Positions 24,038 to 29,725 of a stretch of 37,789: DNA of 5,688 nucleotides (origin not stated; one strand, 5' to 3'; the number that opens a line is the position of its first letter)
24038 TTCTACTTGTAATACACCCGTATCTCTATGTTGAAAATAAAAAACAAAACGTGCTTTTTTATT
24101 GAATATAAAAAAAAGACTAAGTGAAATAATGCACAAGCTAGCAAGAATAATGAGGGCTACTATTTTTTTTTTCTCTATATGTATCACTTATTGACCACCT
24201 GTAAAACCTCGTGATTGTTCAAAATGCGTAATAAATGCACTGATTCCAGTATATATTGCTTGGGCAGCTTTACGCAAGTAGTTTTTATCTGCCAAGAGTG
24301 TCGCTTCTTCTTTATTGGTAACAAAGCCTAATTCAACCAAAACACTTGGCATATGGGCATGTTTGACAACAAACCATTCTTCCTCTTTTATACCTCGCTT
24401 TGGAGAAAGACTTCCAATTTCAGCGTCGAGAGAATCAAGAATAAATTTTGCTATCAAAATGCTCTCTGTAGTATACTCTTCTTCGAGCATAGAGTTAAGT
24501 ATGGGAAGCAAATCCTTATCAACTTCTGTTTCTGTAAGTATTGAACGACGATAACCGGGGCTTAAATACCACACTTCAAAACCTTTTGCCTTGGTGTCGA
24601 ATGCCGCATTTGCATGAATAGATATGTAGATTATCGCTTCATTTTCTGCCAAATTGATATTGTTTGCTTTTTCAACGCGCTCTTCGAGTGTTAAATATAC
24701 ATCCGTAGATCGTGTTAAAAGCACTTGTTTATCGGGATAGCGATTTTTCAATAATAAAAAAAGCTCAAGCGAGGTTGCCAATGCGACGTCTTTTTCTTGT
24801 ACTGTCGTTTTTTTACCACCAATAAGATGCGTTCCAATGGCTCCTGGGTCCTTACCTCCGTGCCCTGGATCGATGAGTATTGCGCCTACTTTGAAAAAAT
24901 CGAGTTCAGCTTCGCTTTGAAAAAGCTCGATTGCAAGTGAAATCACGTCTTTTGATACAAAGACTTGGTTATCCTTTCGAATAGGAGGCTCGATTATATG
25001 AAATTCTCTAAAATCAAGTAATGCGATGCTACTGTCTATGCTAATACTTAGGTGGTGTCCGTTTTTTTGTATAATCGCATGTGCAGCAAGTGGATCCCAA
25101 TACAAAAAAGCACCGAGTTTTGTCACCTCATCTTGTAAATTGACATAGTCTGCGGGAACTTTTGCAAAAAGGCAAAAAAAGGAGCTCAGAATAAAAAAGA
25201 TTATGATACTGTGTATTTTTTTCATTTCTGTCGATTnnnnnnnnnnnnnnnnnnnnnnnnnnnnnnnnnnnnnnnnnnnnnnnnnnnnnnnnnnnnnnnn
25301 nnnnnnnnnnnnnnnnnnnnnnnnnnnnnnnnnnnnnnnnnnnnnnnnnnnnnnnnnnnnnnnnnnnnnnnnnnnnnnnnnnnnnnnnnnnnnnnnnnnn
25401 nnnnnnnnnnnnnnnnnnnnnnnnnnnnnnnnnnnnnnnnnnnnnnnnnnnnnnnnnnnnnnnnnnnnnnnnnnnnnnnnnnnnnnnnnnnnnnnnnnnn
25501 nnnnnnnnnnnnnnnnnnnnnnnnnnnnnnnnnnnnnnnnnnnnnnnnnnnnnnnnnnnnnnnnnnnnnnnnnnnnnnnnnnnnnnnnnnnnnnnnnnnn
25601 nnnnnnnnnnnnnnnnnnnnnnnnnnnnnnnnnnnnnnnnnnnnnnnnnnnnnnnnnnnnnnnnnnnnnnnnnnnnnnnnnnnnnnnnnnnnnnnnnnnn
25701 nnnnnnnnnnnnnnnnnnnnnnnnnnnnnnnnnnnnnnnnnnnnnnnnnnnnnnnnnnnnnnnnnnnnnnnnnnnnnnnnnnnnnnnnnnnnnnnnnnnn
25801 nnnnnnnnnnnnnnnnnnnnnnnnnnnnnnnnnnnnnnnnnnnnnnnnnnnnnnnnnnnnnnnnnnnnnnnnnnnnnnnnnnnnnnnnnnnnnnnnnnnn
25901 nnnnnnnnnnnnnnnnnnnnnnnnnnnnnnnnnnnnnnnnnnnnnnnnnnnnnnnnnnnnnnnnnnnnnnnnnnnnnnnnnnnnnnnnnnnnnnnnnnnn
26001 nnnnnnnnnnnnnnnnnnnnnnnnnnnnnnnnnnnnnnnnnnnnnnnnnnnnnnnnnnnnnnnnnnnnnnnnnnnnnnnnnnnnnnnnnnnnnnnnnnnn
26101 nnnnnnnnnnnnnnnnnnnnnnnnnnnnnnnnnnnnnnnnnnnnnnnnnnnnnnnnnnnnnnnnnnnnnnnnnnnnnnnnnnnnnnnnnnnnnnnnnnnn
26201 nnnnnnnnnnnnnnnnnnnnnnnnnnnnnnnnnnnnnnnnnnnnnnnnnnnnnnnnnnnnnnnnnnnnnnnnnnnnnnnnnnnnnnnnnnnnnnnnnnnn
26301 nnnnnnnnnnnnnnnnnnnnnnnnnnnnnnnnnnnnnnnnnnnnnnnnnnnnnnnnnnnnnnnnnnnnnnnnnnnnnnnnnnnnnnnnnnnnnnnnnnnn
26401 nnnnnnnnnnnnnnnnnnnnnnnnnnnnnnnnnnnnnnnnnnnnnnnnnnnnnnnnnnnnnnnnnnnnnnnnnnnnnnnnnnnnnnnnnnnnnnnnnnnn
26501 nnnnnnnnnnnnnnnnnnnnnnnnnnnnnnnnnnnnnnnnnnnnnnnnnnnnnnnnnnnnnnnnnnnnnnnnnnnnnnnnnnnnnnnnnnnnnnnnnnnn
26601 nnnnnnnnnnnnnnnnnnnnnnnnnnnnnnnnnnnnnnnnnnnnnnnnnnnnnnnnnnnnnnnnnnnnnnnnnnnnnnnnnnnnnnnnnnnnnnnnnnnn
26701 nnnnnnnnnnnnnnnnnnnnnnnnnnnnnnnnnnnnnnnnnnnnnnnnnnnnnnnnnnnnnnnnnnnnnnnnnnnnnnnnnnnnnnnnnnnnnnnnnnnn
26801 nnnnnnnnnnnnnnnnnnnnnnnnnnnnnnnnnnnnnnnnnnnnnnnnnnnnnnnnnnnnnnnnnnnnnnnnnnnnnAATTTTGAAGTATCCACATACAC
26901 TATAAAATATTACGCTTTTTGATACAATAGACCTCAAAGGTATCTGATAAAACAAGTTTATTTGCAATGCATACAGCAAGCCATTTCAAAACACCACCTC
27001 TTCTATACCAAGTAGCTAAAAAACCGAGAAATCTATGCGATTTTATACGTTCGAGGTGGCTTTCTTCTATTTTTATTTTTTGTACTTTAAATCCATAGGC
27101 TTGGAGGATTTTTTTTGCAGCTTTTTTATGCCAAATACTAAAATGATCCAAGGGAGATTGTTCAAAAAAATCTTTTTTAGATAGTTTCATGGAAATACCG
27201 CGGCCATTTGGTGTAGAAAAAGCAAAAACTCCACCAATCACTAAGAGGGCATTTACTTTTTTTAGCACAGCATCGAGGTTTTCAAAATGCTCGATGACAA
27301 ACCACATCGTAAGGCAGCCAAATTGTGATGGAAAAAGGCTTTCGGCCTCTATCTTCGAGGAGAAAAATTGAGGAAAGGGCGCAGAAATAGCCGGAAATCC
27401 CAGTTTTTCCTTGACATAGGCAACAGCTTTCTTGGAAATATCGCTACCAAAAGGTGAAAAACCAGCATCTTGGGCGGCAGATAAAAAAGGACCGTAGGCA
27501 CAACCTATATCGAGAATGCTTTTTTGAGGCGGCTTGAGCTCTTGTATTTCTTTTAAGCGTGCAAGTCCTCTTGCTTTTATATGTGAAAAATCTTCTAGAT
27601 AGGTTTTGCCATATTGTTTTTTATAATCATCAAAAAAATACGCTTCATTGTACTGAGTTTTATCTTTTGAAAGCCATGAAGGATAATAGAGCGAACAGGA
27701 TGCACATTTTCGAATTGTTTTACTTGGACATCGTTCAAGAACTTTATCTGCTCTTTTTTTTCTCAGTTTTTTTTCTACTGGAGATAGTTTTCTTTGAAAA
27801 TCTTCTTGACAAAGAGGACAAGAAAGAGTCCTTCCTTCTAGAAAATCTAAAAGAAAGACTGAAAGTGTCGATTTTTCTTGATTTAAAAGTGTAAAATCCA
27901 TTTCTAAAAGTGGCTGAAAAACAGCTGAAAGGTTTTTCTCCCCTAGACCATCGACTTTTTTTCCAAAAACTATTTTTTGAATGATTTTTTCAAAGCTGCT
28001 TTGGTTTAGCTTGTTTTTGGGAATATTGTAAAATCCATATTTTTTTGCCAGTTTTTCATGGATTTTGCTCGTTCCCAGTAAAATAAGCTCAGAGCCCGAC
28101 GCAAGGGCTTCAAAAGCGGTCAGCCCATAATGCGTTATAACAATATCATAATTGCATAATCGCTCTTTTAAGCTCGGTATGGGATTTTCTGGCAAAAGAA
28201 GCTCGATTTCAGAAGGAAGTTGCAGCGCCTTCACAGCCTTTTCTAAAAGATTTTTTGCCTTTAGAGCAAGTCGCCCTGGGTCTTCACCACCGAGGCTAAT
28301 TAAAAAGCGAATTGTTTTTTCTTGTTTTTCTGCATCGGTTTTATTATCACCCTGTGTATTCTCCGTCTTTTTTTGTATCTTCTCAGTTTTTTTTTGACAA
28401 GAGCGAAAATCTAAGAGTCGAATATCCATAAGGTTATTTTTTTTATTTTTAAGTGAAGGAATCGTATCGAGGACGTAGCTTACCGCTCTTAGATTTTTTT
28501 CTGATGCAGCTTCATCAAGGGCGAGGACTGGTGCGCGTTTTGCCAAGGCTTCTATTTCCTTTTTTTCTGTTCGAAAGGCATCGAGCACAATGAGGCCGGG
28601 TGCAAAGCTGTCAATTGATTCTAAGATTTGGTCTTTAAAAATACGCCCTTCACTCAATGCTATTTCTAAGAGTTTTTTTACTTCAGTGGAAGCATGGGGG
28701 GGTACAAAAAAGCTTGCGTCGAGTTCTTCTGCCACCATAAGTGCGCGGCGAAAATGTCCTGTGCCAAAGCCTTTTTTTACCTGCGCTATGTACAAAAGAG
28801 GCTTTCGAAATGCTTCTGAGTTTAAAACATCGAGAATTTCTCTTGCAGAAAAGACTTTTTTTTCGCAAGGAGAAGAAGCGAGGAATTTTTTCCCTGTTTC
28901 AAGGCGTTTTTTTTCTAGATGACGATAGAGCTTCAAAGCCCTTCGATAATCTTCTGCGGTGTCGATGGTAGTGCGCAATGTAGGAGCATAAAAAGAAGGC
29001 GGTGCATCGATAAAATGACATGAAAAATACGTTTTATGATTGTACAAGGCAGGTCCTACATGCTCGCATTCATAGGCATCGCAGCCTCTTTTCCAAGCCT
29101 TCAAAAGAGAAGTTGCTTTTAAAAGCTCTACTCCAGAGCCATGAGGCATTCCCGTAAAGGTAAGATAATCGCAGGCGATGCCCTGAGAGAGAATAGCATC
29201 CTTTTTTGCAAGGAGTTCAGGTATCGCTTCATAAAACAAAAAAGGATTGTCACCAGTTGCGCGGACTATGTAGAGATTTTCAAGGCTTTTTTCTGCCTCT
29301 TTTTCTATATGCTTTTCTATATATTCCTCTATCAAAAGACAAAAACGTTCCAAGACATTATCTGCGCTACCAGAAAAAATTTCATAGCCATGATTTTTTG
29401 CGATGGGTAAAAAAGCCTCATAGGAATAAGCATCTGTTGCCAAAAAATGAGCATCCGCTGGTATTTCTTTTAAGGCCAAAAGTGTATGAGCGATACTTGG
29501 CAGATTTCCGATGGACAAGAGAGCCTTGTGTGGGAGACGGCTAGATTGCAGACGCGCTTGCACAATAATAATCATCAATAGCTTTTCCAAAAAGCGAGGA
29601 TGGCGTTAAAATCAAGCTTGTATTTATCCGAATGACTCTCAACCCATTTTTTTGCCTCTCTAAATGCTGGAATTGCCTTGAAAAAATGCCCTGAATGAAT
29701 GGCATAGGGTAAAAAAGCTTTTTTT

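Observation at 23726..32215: Six tightly packed genes mixing radical-SAM, glycosyl/cytidylyl-transfer, methylation, amino-acid ligation and peptidoglycan hydrolysis, ending directly upstream of flaA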

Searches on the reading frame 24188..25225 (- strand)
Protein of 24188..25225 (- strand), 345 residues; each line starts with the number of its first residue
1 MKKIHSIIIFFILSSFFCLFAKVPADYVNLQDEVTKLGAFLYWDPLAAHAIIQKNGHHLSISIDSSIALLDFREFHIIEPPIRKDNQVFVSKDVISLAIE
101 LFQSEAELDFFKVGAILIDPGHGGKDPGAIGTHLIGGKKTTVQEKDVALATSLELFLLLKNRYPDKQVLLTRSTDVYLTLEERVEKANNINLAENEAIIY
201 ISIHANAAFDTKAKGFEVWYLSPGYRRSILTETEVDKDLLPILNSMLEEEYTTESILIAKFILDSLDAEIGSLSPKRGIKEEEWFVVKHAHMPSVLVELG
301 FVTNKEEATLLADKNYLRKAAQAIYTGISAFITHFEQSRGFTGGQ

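Call 3: search_protein_families(library=pfam, proteins=[window:24188-25225:-], max_evalue=0.01)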
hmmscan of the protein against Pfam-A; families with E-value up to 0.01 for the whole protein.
window:24188-25225:- (345 aa): 2 families
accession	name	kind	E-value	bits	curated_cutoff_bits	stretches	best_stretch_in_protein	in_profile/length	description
PF01520.23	Amidase_3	-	2.9e-47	161.4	27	1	116-329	1-173/174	N-acetylmuramoyl-L-alanine amidase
PF07833.16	Cu_amine_oxidN1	-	9.1e-06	26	24.2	1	27-98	21-92/108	Copper amine oxidase N-terminal domain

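Call 4: search_protein_families(library=ncbifam, proteins=[window:24188-25225:-], max_evalue=0.01)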
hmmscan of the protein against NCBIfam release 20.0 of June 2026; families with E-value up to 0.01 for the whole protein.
window:24188-25225:- (345 aa): 7 families
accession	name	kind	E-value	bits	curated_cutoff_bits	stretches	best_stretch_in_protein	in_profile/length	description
TIGR02883.1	spore_cwlD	equivalog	1.5e-28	100.2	221.55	2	116-221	3-108/189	N-acetylmuramoyl-L-alanine amidase CwlD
NF007751.0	PRK10431.1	equivalog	3.4e-24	85.2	532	2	116-223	194-288/445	N-acetylmuramoyl-L-alanine amidase AmiB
NF038267.1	amidase_AmiC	exception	4.6e-24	84.8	700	1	116-332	189-406/407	N-acetylmuramoyl-L-alanine amidase AmiC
NF007652.1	PRK10319.1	equivalog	9.2e-24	84.2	400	2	116-222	60-153/291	N-acetylmuramoyl-L-alanine amidase AmiA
NF038140.1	amidase_Rv3717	exception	1e-10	41.4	335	1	289-333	188-232/233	Rv3717 family N-acetylmuramoyl-L-alanine amidase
NF050040.1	horm_taper_TftA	equivalog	8.1e-06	24.8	500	0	114-227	2-104/450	hormogonium tapered terminus morphoprotein TftA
NF011285.0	PRK14696.1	equivalog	7.1e-05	21.1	1278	1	25-107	35-114/757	primary-amine oxidase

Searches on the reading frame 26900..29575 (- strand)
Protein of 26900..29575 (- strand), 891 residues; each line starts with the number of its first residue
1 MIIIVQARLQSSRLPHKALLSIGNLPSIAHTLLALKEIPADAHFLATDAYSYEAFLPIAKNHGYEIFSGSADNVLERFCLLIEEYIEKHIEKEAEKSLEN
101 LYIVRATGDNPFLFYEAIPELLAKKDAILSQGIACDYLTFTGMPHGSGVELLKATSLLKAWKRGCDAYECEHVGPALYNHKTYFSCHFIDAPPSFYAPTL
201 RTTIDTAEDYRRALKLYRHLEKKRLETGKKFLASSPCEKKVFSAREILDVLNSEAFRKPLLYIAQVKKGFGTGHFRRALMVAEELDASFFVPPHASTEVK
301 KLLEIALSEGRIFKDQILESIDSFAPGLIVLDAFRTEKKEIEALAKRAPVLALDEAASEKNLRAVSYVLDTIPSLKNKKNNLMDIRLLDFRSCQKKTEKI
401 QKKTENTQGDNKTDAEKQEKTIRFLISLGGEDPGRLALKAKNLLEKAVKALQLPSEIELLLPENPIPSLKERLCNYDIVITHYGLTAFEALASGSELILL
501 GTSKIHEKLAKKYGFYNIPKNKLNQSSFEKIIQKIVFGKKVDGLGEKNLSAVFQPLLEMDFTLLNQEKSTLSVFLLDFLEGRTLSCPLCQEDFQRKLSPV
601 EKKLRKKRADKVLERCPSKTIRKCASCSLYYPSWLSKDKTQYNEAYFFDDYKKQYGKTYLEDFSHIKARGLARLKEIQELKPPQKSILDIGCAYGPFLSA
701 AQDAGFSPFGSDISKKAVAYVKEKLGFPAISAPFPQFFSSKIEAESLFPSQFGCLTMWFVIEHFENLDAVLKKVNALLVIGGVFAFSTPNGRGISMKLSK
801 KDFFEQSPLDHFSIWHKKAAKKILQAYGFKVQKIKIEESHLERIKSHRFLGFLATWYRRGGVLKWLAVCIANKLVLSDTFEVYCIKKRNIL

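Call 3: search_protein_families(library=pfam, proteins=[window:26900-29575:-], max_evalue=0.01)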
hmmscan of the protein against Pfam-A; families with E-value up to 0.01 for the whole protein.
window:26900-29575:- (891 aa): 8 families
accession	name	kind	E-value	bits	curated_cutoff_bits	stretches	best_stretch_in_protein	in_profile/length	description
PF02348.25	CTP_transf_3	-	3.9e-27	95.9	22.6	1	2-244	1-213/217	Cytidylyltransferase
PF13489.12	Methyltransf_23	-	2.1e-19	70.3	27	1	672-832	14-162/164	Methyltransferase domain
PF08242.18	Methyltransf_12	-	3.2e-09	37.8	30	1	688-784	1-98/98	Methyltransferase domain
PF08241.18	Methyltransf_11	-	1.2e-07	32.7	21.2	1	688-786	1-95/95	Methyltransferase domain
PF13649.12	Methyltransf_25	-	1.6e-06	29.1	27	1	687-782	1-97/97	Methyltransferase domain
PF13847.12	Methyltransf_31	-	0.00041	20.5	27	1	685-824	5-141/145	Methyltransferase domain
PF07697.16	7TMR-HDED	-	0.00049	20.6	27.6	1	330-456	18-130/224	7TM-HD extracellular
PF15750.11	UBZ_FAAP20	-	0.0091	16.2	25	0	585-600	3-18/35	Ubiquitin-binding zinc-finger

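Call 4: search_protein_families(library=ncbifam, proteins=[window:26900-29575:-], max_evalue=0.01)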
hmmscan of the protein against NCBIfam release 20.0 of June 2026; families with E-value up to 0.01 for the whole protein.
window:26900-29575:- (891 aa): 8 families
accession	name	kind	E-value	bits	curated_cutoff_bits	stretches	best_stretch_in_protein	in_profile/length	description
NF009905.0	PRK13368.1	subfamily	1.5e-08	34.3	255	1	1-125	3-114/243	3-deoxy-manno-octulosonate cytidylyltransferase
NF003952.0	PRK05450.1-5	subfamily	4e-08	32.7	193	1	2-124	4-115/250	3-deoxy-manno-octulosonate cytidylyltransferase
TIGR01983.1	UbiG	equivalog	9.5e-07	28.3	102.95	1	678-795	44-160/228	bifunctional 2-polyprenyl-6-hydroxyphenol methylase/3-demethylubiquinol 3-O-methyltransferase UbiG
TIGR02072.1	BioC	equivalog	2.4e-06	27.6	184.95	1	671-789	24-135/244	malonyl-ACP O-methyltransferase BioC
TIGR00466.1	kdsB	equivalog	9.8e-05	21.9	155.2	1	2-119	4-110/241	3-deoxy-manno-octulosonate cytidylyltransferase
NF003948.0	PRK05450.1-1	equivalog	0.00035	19.9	281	1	2-50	7-55/248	3-deoxy-manno-octulosonate cytidylyltransferase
TIGR03590.1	PseG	equivalog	0.0019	17.8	153.55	0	270-451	13-201/280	UDP-2,4-diacetamido-2,4,6-trideoxy-beta-L-altropyranose hydrolase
NF043040.1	corrin_prot_MT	hypoth_equivalog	0.0049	16.3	180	0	677-784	35-145/216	corrinoid protein-associated methyltransferase CpaM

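Call 35: search_solved_structures(query=window:26900-29575:-, max_evalue=0.01)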
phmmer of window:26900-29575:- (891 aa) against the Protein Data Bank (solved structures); distinct sequences matched with E-value up to 0.01: 12.
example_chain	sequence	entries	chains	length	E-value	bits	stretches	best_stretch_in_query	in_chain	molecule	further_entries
6oew_A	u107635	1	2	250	4.7e-08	34.5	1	3-213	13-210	Cytidylyltransferase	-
4e2x_A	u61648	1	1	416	2.3e-05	25.6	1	621-834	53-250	TcaB9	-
3ndi_A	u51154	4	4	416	2.6e-05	25.5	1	621-834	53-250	Methyltransferase | TcaB9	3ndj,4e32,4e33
3g5l_A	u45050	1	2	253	2.7e-05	25.4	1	639-789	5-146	Putative S-adenosylmethionine dependent methyltransferase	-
4e2y_A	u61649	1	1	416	3.5e-05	25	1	621-834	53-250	TcaB9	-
4e31_A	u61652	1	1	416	4.8e-05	24.6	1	671-834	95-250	TcaB9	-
3cc8_A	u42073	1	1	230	0.00011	23.5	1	677-796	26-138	Putative methyltransferase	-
4e2w_A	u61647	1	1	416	0.00016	22.9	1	621-834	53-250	TcaB9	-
4e2z_A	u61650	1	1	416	0.00019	22.6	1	621-833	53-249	TcaB9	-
4e30_A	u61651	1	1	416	0.00021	22.4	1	621-834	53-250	TcaB9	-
9rfr_A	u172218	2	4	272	0.0035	18.4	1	686-786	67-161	Ubiquinone biosynthesis O-methyltransferase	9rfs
5t6b_A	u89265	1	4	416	0.0044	18.1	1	677-834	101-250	Sugar 3-C-methyl transferase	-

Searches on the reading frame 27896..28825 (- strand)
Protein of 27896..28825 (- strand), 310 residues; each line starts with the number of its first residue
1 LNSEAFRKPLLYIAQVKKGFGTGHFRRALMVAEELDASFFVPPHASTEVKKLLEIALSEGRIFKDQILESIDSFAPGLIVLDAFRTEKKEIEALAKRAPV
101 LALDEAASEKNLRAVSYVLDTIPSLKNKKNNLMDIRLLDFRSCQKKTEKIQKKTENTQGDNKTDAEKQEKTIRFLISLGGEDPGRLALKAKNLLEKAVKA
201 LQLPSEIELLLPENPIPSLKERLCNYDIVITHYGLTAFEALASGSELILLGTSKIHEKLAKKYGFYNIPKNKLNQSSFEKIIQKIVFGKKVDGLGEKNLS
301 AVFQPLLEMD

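Call 66: search_solved_structures(query=window:27896-28825:-, max_evalue=10)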
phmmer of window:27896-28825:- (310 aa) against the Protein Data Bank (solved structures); distinct sequences matched with E-value up to 10: 3.
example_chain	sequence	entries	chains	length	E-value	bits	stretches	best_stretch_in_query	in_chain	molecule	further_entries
4y6n_A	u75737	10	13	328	1.9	10.8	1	65-112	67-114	Glucosyl-3-phosphoglycerate synthase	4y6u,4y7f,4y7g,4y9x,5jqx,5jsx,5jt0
3e25_A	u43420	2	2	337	2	10.7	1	65-112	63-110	Putative uncharacterized protein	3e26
4ddz_A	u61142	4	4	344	2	10.7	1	65-112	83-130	GLUCOSYL-3-PHOSPHOGLYCERATE SYNTHASE (GpgS) | Glucosyl-3-phosphoglycerate synthase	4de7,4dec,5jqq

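Call 91: search_solved_structures(query=A3, max_evalue=1, show_alignments=1)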
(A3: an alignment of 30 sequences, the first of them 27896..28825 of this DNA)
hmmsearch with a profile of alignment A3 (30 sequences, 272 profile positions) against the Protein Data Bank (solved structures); distinct sequences matched with E-value up to 1: 4.
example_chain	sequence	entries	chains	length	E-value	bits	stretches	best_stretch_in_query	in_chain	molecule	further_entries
3hbm_A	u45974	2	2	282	6.1e-05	25.5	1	4-209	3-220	UDP-sugar hydrolase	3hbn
9wde_A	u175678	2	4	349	0.0052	19.1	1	150-241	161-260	Processive diacylglycerol beta-glucosyltransferase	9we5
3ilx_A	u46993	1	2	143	0.19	14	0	201-223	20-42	First ORF in transposon ISC1904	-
5i45_A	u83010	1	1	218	0.31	13.3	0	216-241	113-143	Glycosyl transferases group 1 family protein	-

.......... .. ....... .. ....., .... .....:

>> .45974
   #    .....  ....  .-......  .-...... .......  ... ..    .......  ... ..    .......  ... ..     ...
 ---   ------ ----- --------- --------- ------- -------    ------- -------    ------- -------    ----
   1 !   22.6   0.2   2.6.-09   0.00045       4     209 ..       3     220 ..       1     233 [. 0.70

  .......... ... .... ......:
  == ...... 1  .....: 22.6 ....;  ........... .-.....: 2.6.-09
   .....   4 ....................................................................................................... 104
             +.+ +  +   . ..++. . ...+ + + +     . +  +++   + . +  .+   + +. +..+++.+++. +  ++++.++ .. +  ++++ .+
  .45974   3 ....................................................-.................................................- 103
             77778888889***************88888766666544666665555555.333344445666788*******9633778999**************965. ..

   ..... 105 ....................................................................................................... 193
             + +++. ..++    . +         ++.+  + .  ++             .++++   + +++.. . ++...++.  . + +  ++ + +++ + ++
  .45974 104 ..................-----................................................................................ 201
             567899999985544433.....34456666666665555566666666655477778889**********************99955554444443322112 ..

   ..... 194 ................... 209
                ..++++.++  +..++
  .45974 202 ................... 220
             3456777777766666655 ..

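Call 92: search_protein_families(library=ncbifam, alignment_id=A3, max_evalue=0.01)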
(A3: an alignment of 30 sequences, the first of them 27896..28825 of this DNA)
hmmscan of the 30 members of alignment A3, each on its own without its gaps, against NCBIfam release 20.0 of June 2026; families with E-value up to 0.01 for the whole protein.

A. member 1, window:27896-28825:- (310 aa): 1 family
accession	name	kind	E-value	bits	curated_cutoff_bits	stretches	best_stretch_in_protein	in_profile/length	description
TIGR03590.1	PseG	equivalog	9e-05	22.2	153.55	0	163-201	163-201/280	UDP-2,4-diacetamido-2,4,6-trideoxy-beta-L-altropyranose hydrolase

B. families by the number of members that match (of 30 scanned): 6 families
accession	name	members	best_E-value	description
TIGR03590.1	PseG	30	2.3e-12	UDP-2,4-diacetamido-2,4,6-trideoxy-beta-L-altropyranose hydrolase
NF041548.1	PssE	1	0.00074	PssE/Cps14G family polysaccharide biosynthesis glycosyltransferase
TIGR01426.2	MGT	1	0.001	macrolide family glycosyltransferase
NF053787.1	GlcN_PG_synth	1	0.0021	N-acetylglucosaminyl phosphatidylglycerol synthase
NF046028.1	GluronsyltaseWelK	1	0.0043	beta-1,4-glucuronosyltransferase WelK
TIGR00661.1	MJ1255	1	0.0095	MJ1255/VC2487 family glycosyltransferase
